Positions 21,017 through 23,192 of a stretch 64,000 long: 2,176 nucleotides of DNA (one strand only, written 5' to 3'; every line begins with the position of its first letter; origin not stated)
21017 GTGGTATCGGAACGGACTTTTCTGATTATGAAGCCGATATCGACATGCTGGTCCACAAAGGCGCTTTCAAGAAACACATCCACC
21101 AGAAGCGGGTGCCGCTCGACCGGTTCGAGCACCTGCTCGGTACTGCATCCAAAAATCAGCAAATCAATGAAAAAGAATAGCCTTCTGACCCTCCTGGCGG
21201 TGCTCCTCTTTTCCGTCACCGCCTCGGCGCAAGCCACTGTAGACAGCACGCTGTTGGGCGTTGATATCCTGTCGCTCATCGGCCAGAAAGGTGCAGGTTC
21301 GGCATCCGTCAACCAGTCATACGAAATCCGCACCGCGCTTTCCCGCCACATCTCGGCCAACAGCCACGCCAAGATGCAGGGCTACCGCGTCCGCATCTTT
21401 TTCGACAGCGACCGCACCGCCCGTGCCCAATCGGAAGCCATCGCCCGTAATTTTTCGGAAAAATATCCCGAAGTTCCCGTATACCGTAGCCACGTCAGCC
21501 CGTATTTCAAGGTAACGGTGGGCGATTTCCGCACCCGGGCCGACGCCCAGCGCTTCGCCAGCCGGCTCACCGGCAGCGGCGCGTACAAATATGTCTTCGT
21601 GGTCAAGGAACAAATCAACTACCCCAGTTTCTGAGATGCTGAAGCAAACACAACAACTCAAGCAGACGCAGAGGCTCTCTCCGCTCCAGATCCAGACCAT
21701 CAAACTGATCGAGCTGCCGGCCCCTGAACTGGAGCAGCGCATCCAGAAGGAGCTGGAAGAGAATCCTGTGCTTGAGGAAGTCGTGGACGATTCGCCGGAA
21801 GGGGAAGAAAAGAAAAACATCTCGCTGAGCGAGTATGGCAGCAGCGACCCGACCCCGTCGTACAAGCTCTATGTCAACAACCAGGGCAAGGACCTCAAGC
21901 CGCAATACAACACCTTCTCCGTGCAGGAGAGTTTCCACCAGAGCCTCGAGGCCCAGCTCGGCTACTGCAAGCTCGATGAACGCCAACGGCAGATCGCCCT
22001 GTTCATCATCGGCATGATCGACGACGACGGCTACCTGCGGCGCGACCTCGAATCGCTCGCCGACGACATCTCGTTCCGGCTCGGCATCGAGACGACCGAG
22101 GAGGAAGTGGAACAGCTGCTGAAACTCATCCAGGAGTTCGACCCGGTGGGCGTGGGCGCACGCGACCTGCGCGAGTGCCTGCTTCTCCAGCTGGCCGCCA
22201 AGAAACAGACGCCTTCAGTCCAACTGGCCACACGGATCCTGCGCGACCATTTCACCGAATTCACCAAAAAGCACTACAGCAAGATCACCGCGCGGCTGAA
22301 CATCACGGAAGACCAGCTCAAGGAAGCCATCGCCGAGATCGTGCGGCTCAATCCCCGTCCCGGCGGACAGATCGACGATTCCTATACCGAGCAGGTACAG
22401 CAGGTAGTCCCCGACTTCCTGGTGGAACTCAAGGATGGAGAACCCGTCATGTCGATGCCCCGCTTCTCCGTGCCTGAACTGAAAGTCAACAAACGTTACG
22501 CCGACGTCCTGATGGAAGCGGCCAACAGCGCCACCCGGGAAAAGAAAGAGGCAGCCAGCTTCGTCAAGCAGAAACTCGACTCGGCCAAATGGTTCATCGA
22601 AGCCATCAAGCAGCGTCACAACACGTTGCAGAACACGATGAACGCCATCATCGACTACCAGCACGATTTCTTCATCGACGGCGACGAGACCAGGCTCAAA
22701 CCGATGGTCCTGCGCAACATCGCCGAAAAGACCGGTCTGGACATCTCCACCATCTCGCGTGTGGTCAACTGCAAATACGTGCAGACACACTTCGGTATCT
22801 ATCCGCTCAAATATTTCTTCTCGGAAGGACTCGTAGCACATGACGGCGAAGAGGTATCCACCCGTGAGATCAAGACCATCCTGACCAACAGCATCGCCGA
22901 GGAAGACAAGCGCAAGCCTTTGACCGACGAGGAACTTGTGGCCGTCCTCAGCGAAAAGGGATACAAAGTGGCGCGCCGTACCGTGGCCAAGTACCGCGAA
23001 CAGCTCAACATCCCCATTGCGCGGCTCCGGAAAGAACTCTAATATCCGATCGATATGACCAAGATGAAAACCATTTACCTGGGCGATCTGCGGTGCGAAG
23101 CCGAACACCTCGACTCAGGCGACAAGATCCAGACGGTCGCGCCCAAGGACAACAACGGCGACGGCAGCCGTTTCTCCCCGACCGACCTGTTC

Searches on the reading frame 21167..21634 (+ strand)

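Call 46: search_protein_families(library=pfam, proteins=[window:21167-21634:+])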
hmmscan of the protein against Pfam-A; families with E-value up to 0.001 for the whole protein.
window:21167-21634:+ (155 aa): 1 family
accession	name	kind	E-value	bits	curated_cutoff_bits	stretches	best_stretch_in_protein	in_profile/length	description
PF05036.18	SPOR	-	1.8e-07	31.8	21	1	86-145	15-74/76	SPOR domain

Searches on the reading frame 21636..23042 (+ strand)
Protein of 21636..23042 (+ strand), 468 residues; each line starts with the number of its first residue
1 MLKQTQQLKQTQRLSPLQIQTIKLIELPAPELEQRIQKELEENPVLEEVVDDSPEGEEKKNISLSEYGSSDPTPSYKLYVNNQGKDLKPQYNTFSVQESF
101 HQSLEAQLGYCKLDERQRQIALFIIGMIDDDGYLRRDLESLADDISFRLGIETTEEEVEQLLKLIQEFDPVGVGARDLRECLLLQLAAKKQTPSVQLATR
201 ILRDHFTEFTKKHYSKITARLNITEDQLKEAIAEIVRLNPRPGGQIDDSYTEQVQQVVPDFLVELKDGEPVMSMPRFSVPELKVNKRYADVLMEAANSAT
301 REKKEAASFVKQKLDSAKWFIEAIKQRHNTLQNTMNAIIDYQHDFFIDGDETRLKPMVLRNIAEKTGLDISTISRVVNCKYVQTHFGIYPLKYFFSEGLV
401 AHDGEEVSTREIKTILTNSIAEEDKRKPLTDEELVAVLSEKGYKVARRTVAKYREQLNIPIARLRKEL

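Call 18: search_protein_families(library=ncbifam, proteins=[window:21636-23042:+])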
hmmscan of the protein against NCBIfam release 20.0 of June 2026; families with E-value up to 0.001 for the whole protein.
window:21636-23042:+ (468 aa): 7 families
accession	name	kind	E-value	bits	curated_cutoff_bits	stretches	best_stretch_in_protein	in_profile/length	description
TIGR02395.1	rpoN_sigma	equivalog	6.3e-129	430.8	277.35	1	8-466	1-434/434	RNA polymerase factor sigma-54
NF004595.0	PRK05932.1-2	equivalog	1.2e-106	357.5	513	1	4-468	3-483/484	RNA polymerase factor sigma-54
NF009118.0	PRK12469.1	subfamily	4.1e-100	335.9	396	1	5-467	6-480/483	RNA polymerase factor sigma-54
NF004598.0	PRK05932.1-5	equivalog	5.5e-99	332.2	621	1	84-468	132-504/504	RNA polymerase factor sigma-54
NF004597.0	PRK05932.1-4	equivalog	5.9e-86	288.8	817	1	98-468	118-476/477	RNA polymerase factor sigma-54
NF004596.0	PRK05932.1-3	subfamily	2e-83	281.1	499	2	92-465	147-504/515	RNA polymerase factor sigma-54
NF004602.0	PRK05932.2-4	equivalog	4.4e-57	193.8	506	1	1-468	2-411/416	RNA polymerase factor sigma-54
